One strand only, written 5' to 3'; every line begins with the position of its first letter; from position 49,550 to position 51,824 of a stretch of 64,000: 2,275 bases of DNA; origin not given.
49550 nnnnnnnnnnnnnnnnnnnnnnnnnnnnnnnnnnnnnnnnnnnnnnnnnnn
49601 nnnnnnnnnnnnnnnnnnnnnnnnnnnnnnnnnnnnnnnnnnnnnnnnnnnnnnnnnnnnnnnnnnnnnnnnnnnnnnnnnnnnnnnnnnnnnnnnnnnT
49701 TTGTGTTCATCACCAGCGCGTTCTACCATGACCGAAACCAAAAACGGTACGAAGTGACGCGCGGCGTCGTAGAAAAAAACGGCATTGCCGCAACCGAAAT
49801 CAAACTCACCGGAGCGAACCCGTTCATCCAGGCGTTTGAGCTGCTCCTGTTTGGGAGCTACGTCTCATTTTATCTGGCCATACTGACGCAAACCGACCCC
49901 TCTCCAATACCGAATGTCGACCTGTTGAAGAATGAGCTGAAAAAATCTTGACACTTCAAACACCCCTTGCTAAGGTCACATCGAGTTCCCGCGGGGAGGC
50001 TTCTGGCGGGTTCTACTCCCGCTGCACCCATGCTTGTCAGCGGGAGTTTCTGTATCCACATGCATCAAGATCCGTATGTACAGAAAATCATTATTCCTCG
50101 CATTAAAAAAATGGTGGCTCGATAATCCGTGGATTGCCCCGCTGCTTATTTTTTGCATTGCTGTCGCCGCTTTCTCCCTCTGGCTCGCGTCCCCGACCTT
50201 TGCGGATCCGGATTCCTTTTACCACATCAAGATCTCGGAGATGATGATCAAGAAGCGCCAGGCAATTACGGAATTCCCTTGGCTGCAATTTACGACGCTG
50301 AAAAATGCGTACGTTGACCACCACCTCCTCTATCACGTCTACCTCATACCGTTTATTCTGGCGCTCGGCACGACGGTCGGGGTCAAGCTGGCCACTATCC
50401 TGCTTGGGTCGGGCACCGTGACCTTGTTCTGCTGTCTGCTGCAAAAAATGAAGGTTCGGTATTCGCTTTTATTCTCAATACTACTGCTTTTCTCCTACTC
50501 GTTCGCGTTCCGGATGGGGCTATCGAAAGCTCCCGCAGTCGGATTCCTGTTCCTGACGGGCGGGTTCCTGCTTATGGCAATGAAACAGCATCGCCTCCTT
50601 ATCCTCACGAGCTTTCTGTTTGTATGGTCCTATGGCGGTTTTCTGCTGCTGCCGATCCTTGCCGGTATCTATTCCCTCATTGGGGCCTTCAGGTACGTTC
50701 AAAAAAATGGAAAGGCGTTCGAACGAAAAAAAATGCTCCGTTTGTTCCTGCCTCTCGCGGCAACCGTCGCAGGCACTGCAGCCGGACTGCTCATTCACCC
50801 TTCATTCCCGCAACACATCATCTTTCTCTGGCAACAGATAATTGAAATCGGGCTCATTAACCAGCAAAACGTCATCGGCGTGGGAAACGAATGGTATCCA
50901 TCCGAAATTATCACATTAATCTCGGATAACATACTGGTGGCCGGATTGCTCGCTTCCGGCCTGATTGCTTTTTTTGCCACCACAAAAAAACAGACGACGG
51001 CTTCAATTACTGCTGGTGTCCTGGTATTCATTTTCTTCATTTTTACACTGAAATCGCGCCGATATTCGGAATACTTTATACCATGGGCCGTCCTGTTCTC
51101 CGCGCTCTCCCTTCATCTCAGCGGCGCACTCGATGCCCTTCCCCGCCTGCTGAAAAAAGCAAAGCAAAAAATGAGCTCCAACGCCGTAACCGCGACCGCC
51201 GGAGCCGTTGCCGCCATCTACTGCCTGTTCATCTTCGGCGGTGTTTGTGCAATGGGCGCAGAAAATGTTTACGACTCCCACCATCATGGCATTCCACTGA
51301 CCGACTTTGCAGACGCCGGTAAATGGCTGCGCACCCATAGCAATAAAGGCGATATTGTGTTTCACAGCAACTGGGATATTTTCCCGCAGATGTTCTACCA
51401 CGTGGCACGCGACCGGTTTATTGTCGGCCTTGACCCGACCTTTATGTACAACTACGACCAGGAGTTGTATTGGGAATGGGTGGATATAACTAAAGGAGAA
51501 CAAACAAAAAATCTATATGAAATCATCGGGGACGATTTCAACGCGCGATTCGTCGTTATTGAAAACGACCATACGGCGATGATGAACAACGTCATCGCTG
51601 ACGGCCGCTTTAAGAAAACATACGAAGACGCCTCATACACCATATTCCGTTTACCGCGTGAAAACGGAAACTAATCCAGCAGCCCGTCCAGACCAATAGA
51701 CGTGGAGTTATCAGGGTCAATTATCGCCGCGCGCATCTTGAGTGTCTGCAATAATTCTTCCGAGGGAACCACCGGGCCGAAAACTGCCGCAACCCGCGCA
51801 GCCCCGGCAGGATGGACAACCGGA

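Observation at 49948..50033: tmRNA/tRNA 3'-end-like fragment with its own promoter: possible integrase att-site remnant or tRNA-like leader element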

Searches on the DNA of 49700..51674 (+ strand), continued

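Call 66: search_with_rna_model(model_id=R2, sources=[L001, L002, L003, L004, L005, L006, L041, L081, L083, L084, L085, L011, L047, L013, L014, L023, L030, L032, L035, L036, L037, L039, L042, L044, L045, L046, L049, L053, L055, L056, L058, L059, L061, L062, L063, L064, L065, L066, L067, L068, L069, L070, L073, L075, L078, L079], max_evalue=0.1)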
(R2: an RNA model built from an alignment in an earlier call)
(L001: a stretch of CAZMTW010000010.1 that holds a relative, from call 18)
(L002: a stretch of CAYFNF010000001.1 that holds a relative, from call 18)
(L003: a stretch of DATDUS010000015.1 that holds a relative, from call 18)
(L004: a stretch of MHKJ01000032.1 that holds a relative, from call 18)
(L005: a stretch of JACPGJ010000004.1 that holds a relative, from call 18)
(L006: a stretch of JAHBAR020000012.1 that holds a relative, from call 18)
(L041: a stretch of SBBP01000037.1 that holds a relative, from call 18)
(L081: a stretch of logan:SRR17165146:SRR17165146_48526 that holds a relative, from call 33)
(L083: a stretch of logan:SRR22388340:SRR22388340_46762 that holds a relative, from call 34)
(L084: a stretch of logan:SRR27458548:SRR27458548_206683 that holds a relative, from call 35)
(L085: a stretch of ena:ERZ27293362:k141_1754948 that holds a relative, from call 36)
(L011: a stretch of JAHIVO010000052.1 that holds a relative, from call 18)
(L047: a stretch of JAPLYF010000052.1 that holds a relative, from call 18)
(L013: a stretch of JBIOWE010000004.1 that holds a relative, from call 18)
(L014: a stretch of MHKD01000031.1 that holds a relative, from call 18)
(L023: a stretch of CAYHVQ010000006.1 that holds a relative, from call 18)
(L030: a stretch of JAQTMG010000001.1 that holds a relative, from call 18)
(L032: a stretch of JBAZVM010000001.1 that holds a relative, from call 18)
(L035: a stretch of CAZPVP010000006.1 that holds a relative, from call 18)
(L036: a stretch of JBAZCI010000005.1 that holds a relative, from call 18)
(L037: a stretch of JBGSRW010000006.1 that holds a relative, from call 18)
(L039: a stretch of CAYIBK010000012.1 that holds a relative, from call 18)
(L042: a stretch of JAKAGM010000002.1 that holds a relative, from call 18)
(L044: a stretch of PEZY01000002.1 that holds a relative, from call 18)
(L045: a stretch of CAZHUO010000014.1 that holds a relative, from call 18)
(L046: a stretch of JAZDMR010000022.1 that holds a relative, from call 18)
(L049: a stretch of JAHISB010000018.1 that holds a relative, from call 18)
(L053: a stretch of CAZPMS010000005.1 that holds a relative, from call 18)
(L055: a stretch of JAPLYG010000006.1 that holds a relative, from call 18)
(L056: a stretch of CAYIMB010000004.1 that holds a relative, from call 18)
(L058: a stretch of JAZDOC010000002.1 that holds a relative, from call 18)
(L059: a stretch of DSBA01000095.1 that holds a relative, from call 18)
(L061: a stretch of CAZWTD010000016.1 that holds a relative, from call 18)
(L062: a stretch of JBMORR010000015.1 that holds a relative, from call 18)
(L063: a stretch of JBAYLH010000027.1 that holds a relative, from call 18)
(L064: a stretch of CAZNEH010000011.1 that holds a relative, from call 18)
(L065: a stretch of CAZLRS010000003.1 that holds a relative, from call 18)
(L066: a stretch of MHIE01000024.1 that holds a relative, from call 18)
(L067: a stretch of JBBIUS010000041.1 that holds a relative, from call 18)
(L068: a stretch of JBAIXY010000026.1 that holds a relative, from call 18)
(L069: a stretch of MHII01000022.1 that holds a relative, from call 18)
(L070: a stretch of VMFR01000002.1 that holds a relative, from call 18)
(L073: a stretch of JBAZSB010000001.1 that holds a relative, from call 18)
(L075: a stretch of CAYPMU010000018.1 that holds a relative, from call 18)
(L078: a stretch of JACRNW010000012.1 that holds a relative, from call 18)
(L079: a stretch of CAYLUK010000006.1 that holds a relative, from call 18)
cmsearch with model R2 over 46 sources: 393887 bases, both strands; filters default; matches with E-value up to 0.1: 18.
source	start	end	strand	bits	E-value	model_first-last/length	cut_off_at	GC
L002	3940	3988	+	33.6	4.6e-07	1-49/49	no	0.51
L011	2819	2867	+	29.6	9.7e-06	1-49/49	no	0.41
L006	3904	3952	+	27.8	3.8e-05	1-49/49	no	0.47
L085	2885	2933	+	25.4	0.00025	1-49/49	no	0.61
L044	7150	7195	+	24.5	0.00047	1-49/49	no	0.33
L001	869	917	+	24.5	0.00048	1-49/49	no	0.51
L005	3935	3983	+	24.2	0.00062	1-49/49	no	0.53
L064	5420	5462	-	23.6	0.00097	1-49/49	no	0.35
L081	1472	1520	+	22.7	0.0019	1-49/49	no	0.65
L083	2925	2973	+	22.4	0.0023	1-49/49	no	0.57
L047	3208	3254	+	22.3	0.0026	1-49/49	no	0.38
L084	1429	1477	+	21.7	0.004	1-49/49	no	0.53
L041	3946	3994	+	21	0.0067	1-49/49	no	0.57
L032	8701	8742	+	20.9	0.0075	1-49/49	no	0.38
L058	5513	5556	-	20.7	0.0086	1-49/49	no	0.34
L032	8699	8740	-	18.9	0.033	1-49/49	no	0.4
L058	5515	5558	+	18.4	0.049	1-49/49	no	0.34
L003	2604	2656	+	17.5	0.097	1-49/49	no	0.53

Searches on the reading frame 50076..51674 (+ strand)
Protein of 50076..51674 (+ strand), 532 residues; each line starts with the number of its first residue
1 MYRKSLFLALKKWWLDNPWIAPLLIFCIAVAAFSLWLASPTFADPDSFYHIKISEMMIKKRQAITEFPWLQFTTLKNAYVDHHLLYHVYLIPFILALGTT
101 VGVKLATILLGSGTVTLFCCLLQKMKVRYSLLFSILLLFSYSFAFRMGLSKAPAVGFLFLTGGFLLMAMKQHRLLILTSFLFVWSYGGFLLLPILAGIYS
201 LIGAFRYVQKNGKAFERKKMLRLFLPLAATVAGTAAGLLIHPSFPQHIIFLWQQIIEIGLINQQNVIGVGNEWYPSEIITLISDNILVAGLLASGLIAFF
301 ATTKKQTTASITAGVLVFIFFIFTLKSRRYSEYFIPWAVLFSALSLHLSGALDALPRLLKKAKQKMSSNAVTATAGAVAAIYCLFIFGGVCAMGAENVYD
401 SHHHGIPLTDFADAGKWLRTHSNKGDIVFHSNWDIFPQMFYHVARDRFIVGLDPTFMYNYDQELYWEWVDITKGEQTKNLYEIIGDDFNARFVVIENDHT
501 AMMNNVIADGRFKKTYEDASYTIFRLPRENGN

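Call 14: find_homologous_proteins(query=window:50076-51674:+)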
Query window:50076-51674:+ (532 aa): 793 proteins with E <= 0.001 among 8000 candidates; the best 120 are listed.
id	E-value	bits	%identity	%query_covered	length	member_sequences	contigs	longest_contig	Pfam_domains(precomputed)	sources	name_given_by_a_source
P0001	0.0e+0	1210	100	100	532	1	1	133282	-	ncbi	ncbi:MAG: hypothetical protein ABIG66_00530 [Candidatus Kerfeldbacteria bacterium]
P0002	1.8e-209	715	59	100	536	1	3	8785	-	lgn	-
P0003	1.9e-198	679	55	100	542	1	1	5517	-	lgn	-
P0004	4.1e-193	661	55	98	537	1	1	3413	-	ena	-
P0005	6.9e-193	660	55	100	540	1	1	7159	-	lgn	-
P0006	1.6e-191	656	53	100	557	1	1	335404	-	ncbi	-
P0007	2.0e-188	646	54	99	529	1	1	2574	-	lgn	-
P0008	1.5e-184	633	54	99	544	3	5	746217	-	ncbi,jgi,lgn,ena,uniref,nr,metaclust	ncbi:MAG: hypothetical protein COW24_04075 [Candidatus Kerfeldbacteria bacterium CG15_BIG_FIL_POST_R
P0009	8.6e-184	630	54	100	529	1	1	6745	-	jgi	jgi:hypothetical protein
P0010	4.8e-179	615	53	100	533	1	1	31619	-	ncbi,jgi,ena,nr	ncbi:MAG TPA: hypothetical protein VJB65_00520 [Patescibacteria group bacterium]|nr:hypothetical pro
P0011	2.4e-177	609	52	99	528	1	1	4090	-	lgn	-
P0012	7.8e-177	607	52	95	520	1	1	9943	-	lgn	-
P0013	2.1e-175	603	50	100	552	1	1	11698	-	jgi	jgi:hypothetical protein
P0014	7.4e-174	597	50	98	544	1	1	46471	-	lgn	-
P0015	1.4e-168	580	49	100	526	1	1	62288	-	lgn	-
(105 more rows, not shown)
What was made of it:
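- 50076..51674 (+): Downstream gene: GT-C fold membrane protein of 532 aa, resembling oligosaccharyltransferases. It is identical to NCBI ABIG66_00530, Candidatus Kerfeldbacteria (call 14).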

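Call 18: find_related_loci(query=A1, collection=genome_contigs, flank=4000)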
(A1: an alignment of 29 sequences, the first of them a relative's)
Query A1 (532 aa) in genome_contigs; peptide patterns used: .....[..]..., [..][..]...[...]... (x = any residue, [..] = any of these).
411 stretches matched a pattern; 388 encode a relative of the query (tblastn E <= 1e-3); the best 80 are kept; 80 distinct loci.
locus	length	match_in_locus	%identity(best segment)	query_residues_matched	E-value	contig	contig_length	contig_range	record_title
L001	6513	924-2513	54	1-530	0e+0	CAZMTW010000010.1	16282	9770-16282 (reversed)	MAG TPA_asm: uncultured Gammaproteobacteria bacterium isolate SRP118108_co1_66 genome assembly, contig: NODE_2916_length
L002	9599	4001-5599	53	1-532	0e+0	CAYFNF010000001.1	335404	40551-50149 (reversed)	MAG TPA_asm: uncultured Gammaproteobacteria bacterium isolate ERP019367_co2_140 genome assembly, contig: NODE_21_length_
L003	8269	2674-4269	53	1-532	1e-172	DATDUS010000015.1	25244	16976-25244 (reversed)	MAG TPA_asm: Patescibacteria group bacterium isolate SMAG_U8064 k141_418495, whole genome shotgun sequence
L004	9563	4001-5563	49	1-530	3e-166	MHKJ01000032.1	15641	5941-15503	MAG: Candidatus Kerfeldbacteria bacterium RIFOXYC2_FULL_38_9 rifoxyc2_full_scaffold_2385, whole genome shotgun sequence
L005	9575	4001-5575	46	7-529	9e-153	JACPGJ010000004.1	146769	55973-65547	MAG: Candidatus Kerfeldbacteria bacterium isolate NC_groundwater_384_Ag_B-0.1um_43_17 GD18-4_B1_scaffold_460420, whole g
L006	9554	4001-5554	43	14-530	4e-135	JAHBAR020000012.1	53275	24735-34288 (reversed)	MAG: Candidatus Kerfeldbacteria bacterium isolate AQU-08 c_000000037071, whole genome shotgun sequence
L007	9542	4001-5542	40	23-526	2e-121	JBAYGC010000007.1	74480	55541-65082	MAG: Patescibacteria group bacterium isolate SO_2016_GW1_116 scaffold00779_OW334_2016, whole genome shotgun sequence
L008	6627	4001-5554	39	25-532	6e-121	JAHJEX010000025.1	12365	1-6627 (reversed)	MAG: Patescibacteria group bacterium isolate Modern_marine_glass_biofilm.mb.144 Modern_marine_gla.mb.144_k141_241285, wh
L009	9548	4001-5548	40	21-526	5e-120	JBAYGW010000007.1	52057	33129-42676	MAG: Patescibacteria group bacterium isolate SO_2016_GW1_134 scaffold01274_OW334_2016, whole genome shotgun sequence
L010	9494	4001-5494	39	27-526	2e-118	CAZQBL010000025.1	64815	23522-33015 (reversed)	MAG TPA_asm: uncultured Gammaproteobacteria bacterium isolate SRP231805_co4_93 genome assembly, contig: k141_107561, who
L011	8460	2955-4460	41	23-526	2e-118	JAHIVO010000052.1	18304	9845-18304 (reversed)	MAG: Patescibacteria group bacterium isolate MM_PC_MetaG.mb.84 MM_PC_MetaG.mb.84_k141_762521, whole genome shotgun seque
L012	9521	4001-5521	39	19-526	1e-118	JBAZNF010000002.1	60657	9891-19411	MAG: Patescibacteria group bacterium isolate SO_2017_LW4_60 scaffold_1318_c1_LW137-91_2017, whole genome shotgun sequenc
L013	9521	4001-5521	41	19-524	1e-116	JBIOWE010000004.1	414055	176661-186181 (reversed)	MAG: Patescibacteria group bacterium isolate MAG090 k127_1662334, whole genome shotgun sequence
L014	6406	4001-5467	40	24-526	9e-116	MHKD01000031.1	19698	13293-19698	MAG: Candidatus Kerfeldbacteria bacterium RIFCSPHIGHO2_12_FULL_48_17 rifcsphigho2_12_scaffold_4666, whole genome shotgun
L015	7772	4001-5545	40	23-528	2e-114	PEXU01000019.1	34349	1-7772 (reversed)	MAG: Candidatus Kerfeldbacteria bacterium CG08_land_8_20_14_0_20_40_16 CG08_land_8_20_14_0.20_scaffold_304_c, whole geno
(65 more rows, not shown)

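Call 26: search_protein_families(library=pfam, proteins=[window:50076-51674:+], max_evalue=0.1)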
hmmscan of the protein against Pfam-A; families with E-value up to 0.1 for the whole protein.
window:50076-51674:+ (532 aa): 0 families
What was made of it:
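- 50076..51674 (+): It has no Pfam hit (call 26).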

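Call 33: find_encoding_contigs(protein=P0002, flank=3000, max_places=2)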
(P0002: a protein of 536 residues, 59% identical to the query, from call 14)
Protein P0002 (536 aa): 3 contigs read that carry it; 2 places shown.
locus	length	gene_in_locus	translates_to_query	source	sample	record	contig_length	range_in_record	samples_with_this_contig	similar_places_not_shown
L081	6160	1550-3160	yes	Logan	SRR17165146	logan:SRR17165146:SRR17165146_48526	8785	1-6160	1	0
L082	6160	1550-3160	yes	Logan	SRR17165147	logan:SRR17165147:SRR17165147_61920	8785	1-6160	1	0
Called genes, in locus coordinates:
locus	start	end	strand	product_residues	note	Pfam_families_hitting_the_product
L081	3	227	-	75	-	?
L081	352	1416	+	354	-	PF10432:bact-PGI_C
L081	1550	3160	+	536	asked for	-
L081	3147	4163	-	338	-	-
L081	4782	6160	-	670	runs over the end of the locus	PF09852:DUF2079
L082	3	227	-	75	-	?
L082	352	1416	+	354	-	PF10432:bact-PGI_C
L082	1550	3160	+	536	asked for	-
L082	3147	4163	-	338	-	PF09852:DUF2079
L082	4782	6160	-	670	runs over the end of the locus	PF09852:DUF2079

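Call 34: find_encoding_contigs(protein=P0003, flank=3000, max_places=2)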
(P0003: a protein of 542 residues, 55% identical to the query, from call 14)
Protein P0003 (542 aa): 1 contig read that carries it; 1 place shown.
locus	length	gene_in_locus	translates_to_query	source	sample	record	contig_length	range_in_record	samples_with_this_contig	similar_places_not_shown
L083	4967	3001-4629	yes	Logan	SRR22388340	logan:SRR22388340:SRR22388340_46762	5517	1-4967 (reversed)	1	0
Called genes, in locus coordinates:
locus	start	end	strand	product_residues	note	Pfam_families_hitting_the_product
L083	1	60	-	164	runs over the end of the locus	PF02075:RuvC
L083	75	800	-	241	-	PF20772:TACO1_YebC_N, PF01709:Transcrip_reg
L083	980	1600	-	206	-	PF00702:Hydrolase, PF13419:HAD_2, PF13242:Hydrolase_like (faint)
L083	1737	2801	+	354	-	PF10432:bact-PGI_C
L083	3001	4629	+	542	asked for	-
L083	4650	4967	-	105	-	?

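Call 35: find_encoding_contigs(protein=P0005, flank=3000, max_places=2)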
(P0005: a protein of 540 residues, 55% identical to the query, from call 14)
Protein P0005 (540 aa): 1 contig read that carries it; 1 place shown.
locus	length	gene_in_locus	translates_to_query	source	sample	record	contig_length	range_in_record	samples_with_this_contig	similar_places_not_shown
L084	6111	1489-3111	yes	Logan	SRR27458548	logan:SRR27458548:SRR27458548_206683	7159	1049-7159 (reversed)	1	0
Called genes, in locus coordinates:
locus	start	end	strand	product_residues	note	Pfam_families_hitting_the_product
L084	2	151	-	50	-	?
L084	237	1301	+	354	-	PF10432:bact-PGI_C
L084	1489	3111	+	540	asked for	-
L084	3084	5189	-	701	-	PF09852:DUF2079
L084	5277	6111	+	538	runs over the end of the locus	-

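Call 36: find_encoding_contigs(protein=P0008, flank=3000, max_places=2)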
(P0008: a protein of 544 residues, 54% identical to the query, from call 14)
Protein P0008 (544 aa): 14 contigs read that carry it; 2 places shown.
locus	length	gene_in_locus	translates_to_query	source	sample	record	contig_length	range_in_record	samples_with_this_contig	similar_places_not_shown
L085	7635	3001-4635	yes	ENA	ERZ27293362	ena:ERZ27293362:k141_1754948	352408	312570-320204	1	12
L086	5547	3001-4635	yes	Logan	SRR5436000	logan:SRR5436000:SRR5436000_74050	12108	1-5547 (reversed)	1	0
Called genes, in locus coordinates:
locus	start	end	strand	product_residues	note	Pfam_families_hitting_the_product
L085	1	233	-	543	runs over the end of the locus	PF18911:PKD_4, PF00801:PKD, PF14402:7TM_transglut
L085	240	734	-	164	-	PF02075:RuvC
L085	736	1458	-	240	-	PF20772:TACO1_YebC_N, PF01709:Transcrip_reg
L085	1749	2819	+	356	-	PF10432:bact-PGI_C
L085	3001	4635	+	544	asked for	-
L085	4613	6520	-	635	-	PF09852:DUF2079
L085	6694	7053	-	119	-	PF04956:TrbC (weak), PF18895:T4SS_pilin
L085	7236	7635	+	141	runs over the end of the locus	PF18895:T4SS_pilin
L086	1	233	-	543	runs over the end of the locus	PF18911:PKD_4, PF00801:PKD, PF14402:7TM_transglut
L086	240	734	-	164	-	PF02075:RuvC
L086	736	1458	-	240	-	PF20772:TACO1_YebC_N, PF01709:Transcrip_reg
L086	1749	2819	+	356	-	PF10432:bact-PGI_C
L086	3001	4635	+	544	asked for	-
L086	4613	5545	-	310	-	?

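Call 44: predict_structure(alignment_id=A1)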
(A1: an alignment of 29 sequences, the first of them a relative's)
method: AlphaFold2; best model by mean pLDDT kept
length: 532 residues; sequences in the alignment: 29
mean_pLDDT: 89.2   pTM: 0.88
mean pLDDT of the five models: 89.2, 87.9, 87.0, 85.2, 85.0
residues with pLDDT >= 90: 326; 70-90: 175; 50-70: 29; < 50: 2
segments of 3 or more residues with pLDDT < 50: none
pLDDT, mean of each block of 10 residues (from residue 1): 75 88 97 96 91 93 72 71 87 96 96 96 94 94 91 86 96 96 83 96 93 82 96 94 78 76 69 82 87 96 95 96 88 93 97 89 85 88 87 93 93 96 92 87 87 81 91 92 92 94 95 96 86 40
secondary structure, 60 per line:
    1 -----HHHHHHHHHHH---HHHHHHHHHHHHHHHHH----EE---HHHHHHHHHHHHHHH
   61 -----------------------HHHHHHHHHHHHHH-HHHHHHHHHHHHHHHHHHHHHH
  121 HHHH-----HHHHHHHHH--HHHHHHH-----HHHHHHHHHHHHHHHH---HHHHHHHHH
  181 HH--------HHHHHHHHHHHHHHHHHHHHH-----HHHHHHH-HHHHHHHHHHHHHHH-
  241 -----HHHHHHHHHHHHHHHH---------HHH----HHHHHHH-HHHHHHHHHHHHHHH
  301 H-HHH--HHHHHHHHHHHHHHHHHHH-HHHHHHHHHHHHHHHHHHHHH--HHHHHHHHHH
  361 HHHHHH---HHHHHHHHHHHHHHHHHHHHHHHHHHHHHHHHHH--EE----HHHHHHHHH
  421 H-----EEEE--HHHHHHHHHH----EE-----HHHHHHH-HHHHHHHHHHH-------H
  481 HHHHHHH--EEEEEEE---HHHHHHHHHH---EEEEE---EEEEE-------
elements in order: H6-16 H20-36 H46-60 H84-97 H99-124 H130-138 H141-147 H153-168 H172-182 H191-211 H217-223 H225-239 H246-261 H278-284 H286-301 H308-326 H328-348 H351-366 H370-403 H412-421 E427-430 H433-442 H454-460 H462-472 H480-487 E490-496 H500-509 E513-517 E521-525
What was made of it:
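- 50076..51674 (+): Model pLDDT 89, pTM 0.88 (call 44).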

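Call 47: fold_search(model_id=the predicted structure, library=pdb)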
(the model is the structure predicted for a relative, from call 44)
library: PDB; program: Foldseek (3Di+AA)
matches with E <= 10: 302; with E <= 0.001: 19
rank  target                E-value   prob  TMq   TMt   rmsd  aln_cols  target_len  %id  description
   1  8agc_A                5.6e-10  1.00  0.66  0.52  11.1       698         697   11  Structure of yeast oligosaccharylransferase complex with lipid-linked oligosaccharide and non-acceptor peptide bound (released 2022-12-07)
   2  8pn9_A                8.4e-10  1.00  0.58  0.49  10.5       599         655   14  Structure of human oligosaccharyltransferase OST-A complex bound to NGI-1 (released 2024-05-08)
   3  8b6l_I                1.5e-09  1.00  0.63  0.50  11.1       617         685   12  Subtomogram average of the human Sec61-TRAP-OSTA-translocon (released 2022-12-07)
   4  6s7o_A                1.8e-09  1.00  0.62  0.52  10.9       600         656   14  Cryo-EM structure of human oligosaccharyltransferase complex OST-A (released 2019-12-18)
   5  9n9j_I                2.6e-09  1.00  0.62  0.49  12.0       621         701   14  Structure of a GRP94 folding intermediate engaged with a CCDC134- and FKBP11-bound secretory translocon (released 2025-11-19)
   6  6ezn_F                2.9e-09  1.00  0.65  0.55  10.0       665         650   12  Cryo-EM structure of the yeast oligosaccharyltransferase (OST) complex (released 2018-01-17)
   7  8age_A                3.1e-09  1.00  0.66  0.56   9.1       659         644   12  Structure of yeast oligosaccharylransferase complex with acceptor peptide bound (released 2022-12-07)
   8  7oci_F                7.9e-09  1.00  0.64  0.54  10.7       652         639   12  Cryo-EM structure of yeast Ost6p containing oligosaccharyltransferase complex (released 2022-02-16)
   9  8agb_A                9.0e-09  1.00  0.66  0.56  11.0       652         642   11  Structure of yeast oligosaccharylransferase complex with lipid-linked oligosaccharide bound (released 2022-12-07)
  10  6gxc_A                1.2e-08  1.00  0.54  0.43   9.7       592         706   12  Bacterial oligosaccharyltransferase PglB in complex with an inhibitory peptide and a reactive lipid-linked oligosaccha (released 2018-11-14)
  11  7e9s_A                1.3e-08  1.00  0.61  0.40  13.1       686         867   13  Archaeal oligosaccharyltransferase AglB from Archaeoglobus fulgidus in complex with an inhibitory peptide and a dolich (released 2021-09-08)
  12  6s7t_A                1.6e-08  1.00  0.60  0.47   8.6       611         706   11  Cryo-EM structure of human oligosaccharyltransferase complex OST-B (released 2019-12-18)
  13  3wak                  2.0e-08  1.00  0.64  0.41  11.8       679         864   14  Crystal structure of the Archaeoglobus fulgidus oligosaccharyltransferase (O29867_ARCFU) in the apo form (released 2013-10-30)
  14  5ogl_A                3.4e-08  1.00  0.53  0.42   9.7       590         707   13  Structure of bacterial oligosaccharyltransferase PglB in complex with an acceptor peptide and an lipid-linked oligosac (released 2017-10-25)
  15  6ftg_5                7.1e-08  1.00  0.61  0.52  11.1       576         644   15  Subtomogram average of OST-containing ribosome-translocon complexes from canine rough microsomal membranes (released 2018-03-21)
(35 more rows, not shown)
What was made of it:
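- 50076..51674 (+): Foldseek top hits are STT3/PglB/AglB, E 5.6e-10, TM 0.66 (call 47).
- Checked: The downstream gene has a GT-C fold: AlphaFold model pLDDT 89 (call 44), best PDB matches STT3/PglB/AglB at E 5.6e-10 (call 47).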
